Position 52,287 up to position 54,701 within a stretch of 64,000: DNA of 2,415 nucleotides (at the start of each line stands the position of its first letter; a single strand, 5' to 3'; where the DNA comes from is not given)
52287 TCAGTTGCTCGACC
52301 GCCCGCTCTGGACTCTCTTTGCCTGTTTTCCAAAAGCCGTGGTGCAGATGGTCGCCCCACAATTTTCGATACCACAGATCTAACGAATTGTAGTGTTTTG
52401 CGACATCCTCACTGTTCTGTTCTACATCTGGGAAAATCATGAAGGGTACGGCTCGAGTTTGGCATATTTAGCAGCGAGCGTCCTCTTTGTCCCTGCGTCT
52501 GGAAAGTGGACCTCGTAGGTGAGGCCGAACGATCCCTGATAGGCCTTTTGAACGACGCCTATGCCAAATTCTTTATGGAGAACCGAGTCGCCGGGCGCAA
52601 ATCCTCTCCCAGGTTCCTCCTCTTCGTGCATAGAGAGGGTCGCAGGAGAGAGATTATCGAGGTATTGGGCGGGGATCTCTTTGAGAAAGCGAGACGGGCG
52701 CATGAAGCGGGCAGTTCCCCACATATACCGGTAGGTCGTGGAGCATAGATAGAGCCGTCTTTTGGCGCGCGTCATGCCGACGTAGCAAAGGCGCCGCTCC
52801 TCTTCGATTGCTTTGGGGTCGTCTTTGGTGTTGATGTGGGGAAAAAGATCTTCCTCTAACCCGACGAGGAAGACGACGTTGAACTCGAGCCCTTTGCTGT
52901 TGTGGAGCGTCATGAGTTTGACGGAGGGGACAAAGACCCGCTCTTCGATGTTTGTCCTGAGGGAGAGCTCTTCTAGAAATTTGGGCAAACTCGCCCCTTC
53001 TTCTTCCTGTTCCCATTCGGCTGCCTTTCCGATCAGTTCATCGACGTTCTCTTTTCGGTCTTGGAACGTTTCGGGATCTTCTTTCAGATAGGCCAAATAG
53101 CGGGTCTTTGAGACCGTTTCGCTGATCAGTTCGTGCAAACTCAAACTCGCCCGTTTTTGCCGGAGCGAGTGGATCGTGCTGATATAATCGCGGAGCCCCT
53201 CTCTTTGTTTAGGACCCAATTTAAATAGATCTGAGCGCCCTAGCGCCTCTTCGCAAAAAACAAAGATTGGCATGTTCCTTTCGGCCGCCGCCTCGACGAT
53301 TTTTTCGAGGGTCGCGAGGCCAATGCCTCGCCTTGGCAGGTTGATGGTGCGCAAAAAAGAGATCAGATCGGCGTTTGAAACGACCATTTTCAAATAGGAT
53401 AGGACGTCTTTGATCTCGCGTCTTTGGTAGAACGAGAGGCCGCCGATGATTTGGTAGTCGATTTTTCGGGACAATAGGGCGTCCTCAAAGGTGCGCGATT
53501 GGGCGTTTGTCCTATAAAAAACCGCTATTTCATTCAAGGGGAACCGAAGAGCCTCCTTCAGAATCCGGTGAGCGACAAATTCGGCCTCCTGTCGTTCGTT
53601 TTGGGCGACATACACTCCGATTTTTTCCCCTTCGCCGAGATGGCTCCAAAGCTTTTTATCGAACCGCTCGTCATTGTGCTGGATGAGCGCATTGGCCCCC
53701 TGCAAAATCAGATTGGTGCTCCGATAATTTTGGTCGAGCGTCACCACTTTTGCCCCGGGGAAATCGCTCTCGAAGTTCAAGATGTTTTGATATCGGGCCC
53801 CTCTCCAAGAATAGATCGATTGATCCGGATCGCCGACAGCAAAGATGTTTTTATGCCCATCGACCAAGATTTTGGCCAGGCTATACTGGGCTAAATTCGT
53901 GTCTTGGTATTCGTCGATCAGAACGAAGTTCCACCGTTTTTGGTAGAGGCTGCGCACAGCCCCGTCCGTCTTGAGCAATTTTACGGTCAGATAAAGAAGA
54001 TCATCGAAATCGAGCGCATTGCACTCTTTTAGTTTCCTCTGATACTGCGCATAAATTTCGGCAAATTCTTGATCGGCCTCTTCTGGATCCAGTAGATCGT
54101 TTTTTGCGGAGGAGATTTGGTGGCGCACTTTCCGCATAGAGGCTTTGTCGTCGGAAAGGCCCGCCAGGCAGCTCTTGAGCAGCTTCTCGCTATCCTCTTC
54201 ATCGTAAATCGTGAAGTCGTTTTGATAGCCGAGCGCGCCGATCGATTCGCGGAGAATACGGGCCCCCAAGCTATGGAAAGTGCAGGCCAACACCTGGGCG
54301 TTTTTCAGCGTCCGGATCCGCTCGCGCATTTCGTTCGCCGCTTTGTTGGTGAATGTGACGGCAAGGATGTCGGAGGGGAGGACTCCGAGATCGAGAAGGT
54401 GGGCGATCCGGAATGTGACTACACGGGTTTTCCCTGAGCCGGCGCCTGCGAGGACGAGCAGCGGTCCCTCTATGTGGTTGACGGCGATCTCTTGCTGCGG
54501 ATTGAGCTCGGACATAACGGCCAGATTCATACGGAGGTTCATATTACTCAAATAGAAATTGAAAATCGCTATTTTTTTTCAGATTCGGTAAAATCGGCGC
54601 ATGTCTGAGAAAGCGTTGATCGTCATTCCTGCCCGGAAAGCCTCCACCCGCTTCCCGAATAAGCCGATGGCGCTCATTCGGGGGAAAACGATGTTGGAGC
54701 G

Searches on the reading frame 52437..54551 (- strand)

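Call 73: search_protein_families(library=pfam, proteins=[window:52437-54551:-], max_evalue=0.001)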
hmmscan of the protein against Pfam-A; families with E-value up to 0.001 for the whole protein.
window:52437-54551:- (704 aa): 7 families
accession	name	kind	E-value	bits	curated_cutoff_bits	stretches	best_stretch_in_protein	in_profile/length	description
PF00580.27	UvrD-helicase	-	3.2e-88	296.4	23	1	16-265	1-271/271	UvrD/REP helicase N-terminal domain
PF13361.12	UvrD_C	-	1.2e-71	242.4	25.6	1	270-604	1-347/350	UvrD-like helicase C-terminal domain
PF13245.12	AAA_19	-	2.8e-25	89.5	25.1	1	21-248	2-132/134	AAA domain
PF13538.12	UvrD_C_2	-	9.3e-10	38.7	27.4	1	546-603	4-52/52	UvrD-like helicase C-terminal domain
PF01443.25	Viral_helicase1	-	4.2e-09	37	21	0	527-603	160-227/228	Viral superfamily 1 RNA helicase core domain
PF13604.12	AAA_30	-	2.3e-06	27.9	27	0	15-96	1-81/191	AAA domain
PF21196.3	PcrA_UvrD_tudor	-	0.00031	21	23.9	1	654-694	2-42/48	PcrA/UvrD tudor domain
